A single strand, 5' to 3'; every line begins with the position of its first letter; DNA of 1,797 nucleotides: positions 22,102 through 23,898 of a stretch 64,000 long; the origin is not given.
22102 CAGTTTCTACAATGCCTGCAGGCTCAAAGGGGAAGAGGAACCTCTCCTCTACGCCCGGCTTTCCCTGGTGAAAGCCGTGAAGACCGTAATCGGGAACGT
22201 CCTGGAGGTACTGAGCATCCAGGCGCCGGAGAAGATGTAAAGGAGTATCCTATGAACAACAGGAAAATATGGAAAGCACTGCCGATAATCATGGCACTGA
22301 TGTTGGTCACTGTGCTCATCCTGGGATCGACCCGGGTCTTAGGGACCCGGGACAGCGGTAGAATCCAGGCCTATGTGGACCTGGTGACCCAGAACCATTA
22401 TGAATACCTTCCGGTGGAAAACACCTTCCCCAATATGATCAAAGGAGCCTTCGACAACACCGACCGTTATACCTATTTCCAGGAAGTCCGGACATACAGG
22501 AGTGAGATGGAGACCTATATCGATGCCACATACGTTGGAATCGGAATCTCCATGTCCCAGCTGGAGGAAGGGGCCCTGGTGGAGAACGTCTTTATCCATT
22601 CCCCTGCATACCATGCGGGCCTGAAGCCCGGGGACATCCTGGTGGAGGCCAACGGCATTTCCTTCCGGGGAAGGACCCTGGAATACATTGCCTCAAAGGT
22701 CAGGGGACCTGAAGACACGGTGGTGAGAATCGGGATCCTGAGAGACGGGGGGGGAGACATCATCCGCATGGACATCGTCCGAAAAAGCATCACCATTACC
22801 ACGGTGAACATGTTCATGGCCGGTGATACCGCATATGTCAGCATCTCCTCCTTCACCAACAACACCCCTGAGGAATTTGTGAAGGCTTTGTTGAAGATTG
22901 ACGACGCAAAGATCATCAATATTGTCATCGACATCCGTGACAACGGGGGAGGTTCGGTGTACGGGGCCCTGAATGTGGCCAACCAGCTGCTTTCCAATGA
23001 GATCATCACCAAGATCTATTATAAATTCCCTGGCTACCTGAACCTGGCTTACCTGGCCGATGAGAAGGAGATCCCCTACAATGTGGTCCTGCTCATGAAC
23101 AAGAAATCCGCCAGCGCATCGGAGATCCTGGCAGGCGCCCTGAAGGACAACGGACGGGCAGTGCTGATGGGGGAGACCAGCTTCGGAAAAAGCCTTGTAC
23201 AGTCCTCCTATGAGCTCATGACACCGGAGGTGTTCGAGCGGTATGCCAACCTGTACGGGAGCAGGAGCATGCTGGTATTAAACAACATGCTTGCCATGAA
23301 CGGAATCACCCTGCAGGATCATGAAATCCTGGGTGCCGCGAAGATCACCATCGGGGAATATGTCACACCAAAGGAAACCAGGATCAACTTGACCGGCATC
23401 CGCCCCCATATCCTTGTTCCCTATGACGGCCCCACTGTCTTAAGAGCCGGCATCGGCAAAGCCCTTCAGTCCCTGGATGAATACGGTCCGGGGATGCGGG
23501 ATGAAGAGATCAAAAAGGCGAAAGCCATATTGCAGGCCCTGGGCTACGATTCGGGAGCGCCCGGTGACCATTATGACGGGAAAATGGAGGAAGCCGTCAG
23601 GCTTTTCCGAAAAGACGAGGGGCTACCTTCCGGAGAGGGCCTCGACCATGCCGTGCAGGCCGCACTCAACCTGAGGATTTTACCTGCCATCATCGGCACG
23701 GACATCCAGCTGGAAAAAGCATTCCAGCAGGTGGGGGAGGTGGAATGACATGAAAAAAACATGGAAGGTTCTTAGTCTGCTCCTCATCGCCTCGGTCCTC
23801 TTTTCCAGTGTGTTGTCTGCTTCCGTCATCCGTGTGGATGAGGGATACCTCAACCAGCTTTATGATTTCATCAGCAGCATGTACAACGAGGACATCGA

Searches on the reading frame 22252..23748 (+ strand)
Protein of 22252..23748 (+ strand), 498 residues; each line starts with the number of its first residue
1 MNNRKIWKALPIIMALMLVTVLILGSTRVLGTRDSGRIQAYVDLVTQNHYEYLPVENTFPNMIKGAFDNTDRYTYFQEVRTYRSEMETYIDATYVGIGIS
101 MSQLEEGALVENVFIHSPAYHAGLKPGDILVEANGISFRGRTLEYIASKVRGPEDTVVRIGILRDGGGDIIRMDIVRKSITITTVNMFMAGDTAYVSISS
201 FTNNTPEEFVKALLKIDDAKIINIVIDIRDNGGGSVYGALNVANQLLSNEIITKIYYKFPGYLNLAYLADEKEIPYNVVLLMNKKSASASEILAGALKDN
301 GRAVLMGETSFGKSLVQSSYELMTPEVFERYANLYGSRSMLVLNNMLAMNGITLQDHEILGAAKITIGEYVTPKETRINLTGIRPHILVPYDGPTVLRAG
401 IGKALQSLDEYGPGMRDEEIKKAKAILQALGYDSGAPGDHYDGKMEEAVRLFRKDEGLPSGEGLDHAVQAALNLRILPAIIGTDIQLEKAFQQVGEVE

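Call 13: search_protein_families(library=ncbifam, proteins=[window:22252-23748:+], max_evalue=0.00001)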
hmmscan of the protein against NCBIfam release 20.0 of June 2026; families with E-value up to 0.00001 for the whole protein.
window:22252-23748:+ (498 aa): 13 families
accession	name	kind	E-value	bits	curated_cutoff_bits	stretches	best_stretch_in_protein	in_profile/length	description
TIGR00225.1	prc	subfamily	5.9e-59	199.8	218.6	1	59-390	15-315/335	C-terminal processing peptidase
NF052377.1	lmo1851_S41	exception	8.3e-55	186.3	725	2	39-322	51-335/468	lmo1851 family serine protease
NF045588.1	Cterm_S41_CtpA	exception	4.3e-44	151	625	1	70-323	87-345/401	carboxyl-terminal processing protease CtpA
TIGR03900.1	prc_long_Delta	hypoth_equivalog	2.2e-42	145.1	660.95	1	63-321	109-369/973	MXAN_5808 family serine peptidase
NF045589.1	Cterm_S41_CtpB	exception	2.8e-41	141.5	633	1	69-322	92-348/416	carboxyl-terminal processing protease CtpB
NF045590.1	Cterm_S41_CtpC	exception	9.4e-41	139.9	665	1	70-322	92-346/418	carboxyl-terminal processing protease CtpC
NF045591.1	Cterm_S41_CtpZ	exception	5.5e-35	120.9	525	1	92-322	108-342/403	carboxyl-terminal processing protease CtpZ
NF051464.1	tail_spec_CT441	exception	4e-29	101.8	700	1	74-318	228-486/645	tail-specific protease Tsp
NF008388.1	PRK11186.1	exception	9.2e-23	80.5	825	1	88-323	239-487/663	carboxy terminal-processing peptidase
NF058627.1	S41_Gfo1087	equivalog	6.7e-10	38.5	455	1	108-247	135-278/489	GFO_1087 family putative carboxy terminal peptidase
NF040960.1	MamE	equivalog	1.3e-07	30.6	800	1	105-219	466-577/659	magnetosome formation protease MamE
NF033424.1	chlamy_CPAF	equivalog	1.4e-06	27.2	250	0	277-312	458-493/564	protease-like activity factor CPAF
TIGR02037.1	degP_htrA_DO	subfamily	3.4e-06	26.3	416.2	1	105-175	258-327/434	Do family serine endopeptidase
